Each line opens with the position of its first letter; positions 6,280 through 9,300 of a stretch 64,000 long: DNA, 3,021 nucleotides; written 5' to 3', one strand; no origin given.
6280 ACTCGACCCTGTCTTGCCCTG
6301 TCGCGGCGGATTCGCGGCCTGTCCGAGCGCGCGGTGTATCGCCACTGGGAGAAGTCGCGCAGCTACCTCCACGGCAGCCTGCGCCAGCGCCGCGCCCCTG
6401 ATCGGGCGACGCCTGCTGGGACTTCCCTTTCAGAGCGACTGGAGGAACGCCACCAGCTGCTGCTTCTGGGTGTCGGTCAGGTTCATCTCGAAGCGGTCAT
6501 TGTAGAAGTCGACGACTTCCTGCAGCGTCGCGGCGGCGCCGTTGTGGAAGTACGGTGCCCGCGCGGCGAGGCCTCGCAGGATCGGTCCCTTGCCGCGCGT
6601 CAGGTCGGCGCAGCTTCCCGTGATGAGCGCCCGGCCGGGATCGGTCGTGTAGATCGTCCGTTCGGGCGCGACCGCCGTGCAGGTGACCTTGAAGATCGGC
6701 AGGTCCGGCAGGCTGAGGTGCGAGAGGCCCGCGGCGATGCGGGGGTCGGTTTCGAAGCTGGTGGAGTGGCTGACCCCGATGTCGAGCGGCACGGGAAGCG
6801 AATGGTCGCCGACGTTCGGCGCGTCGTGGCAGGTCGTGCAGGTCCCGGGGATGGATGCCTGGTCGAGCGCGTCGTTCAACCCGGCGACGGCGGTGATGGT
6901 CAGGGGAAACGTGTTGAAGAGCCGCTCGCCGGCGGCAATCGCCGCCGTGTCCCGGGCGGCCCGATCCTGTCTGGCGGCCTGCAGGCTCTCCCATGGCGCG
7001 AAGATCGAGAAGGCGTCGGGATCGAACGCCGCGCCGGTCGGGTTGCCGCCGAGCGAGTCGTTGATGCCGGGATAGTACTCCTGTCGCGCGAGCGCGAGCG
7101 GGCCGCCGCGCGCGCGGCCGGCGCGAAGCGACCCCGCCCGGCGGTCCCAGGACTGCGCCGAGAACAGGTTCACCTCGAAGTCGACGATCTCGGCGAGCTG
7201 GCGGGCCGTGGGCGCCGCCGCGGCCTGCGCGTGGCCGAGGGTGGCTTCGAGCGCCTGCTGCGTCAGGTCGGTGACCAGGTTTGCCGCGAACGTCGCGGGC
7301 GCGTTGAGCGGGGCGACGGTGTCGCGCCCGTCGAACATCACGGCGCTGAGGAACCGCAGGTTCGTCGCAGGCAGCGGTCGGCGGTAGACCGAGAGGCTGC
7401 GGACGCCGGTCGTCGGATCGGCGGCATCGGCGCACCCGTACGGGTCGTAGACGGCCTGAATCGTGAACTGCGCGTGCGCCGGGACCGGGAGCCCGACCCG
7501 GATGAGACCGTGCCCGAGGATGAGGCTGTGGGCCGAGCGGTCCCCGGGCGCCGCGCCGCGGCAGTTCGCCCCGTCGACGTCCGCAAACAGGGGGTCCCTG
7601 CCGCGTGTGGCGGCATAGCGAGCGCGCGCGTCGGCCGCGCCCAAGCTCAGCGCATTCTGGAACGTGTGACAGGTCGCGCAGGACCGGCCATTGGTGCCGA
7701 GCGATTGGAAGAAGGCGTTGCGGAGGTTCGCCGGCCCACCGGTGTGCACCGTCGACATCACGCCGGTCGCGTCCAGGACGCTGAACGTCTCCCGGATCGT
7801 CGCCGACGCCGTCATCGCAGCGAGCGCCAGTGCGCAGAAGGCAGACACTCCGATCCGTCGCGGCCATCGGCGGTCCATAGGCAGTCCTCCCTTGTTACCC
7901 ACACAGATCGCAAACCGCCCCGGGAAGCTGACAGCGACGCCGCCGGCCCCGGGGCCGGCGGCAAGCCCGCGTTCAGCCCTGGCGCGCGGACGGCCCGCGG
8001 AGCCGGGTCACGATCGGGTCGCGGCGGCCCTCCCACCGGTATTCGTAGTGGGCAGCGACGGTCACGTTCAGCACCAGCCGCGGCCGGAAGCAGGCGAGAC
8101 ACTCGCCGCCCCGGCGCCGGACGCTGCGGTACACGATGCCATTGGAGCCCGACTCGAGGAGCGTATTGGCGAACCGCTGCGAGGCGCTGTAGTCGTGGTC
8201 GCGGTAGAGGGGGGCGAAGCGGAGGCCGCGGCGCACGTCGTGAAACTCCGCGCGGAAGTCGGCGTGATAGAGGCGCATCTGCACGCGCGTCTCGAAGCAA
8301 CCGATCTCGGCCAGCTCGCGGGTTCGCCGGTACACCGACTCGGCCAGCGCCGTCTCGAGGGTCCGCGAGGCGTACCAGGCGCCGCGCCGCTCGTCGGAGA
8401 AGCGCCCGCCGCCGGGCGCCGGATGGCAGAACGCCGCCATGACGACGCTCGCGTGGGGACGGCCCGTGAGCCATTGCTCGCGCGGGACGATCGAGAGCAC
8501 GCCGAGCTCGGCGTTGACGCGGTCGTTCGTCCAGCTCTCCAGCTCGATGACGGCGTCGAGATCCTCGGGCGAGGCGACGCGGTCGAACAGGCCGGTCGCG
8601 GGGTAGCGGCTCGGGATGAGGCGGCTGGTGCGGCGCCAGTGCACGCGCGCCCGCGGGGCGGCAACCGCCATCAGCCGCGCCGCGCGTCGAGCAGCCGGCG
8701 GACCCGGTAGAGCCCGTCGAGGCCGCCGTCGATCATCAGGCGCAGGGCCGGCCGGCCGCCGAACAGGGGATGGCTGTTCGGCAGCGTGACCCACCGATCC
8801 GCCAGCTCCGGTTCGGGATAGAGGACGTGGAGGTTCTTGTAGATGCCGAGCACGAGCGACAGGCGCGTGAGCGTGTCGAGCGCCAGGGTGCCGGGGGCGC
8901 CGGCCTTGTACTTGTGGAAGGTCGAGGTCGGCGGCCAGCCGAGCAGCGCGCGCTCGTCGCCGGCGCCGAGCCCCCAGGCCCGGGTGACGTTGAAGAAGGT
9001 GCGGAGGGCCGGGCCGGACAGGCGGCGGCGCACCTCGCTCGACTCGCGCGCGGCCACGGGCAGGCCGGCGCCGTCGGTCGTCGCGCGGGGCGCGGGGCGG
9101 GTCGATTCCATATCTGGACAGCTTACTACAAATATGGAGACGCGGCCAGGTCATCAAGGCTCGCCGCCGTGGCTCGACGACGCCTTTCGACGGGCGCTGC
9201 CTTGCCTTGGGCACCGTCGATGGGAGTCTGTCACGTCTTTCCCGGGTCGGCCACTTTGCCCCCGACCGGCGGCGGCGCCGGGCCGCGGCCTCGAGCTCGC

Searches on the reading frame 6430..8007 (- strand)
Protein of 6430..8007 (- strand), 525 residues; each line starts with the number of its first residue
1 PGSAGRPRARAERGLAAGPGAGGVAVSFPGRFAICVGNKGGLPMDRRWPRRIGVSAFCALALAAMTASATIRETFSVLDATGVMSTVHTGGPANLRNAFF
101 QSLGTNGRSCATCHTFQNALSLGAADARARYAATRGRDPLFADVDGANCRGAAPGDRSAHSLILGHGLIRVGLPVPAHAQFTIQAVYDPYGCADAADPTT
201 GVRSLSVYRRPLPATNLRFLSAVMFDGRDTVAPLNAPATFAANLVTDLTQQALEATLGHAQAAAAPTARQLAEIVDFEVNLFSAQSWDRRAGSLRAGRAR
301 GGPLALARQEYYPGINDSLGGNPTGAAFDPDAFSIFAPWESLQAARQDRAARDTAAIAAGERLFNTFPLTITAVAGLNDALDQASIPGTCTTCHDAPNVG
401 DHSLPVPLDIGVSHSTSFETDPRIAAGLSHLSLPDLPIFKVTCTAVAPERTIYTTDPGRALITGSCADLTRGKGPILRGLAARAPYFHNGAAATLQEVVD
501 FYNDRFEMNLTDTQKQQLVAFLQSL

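Call 44: search_protein_families(library=pfam, proteins=[window:6430-8007:-], max_evalue=0.0001)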
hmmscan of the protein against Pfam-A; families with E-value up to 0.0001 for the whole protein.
window:6430-8007:- (525 aa): 2 families
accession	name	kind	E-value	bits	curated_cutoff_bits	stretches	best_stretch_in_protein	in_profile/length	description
PF21419.2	RoxA-like_Cyt-c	-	9.8e-06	25.5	26.7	1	475-500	5-30/39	RoxA-like, cytochrome c-like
PF03150.19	CCP_MauG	-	5.8e-05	24.2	25.6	0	105-123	19-37/149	Di-haem cytochrome c peroxidase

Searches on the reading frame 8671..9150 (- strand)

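Call 44: search_protein_families(library=pfam, proteins=[window:8671-9150:-], max_evalue=0.0001)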
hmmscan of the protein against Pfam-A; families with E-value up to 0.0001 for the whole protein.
window:8671-9150:- (159 aa): 2 families
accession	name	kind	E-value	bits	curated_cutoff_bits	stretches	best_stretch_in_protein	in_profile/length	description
PF09722.15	Xre_MbcA_ParS_C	-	3.8e-08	33.6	24.5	1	110-159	5-50/51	Antitoxin Xre/MbcA/ParS C-terminal toxin-binding domain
PF20432.4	Xre-like-HTH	-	3.1e-05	24.6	25.8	1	41-101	4-62/63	Antitoxin Xre-like helix-turn-helix domain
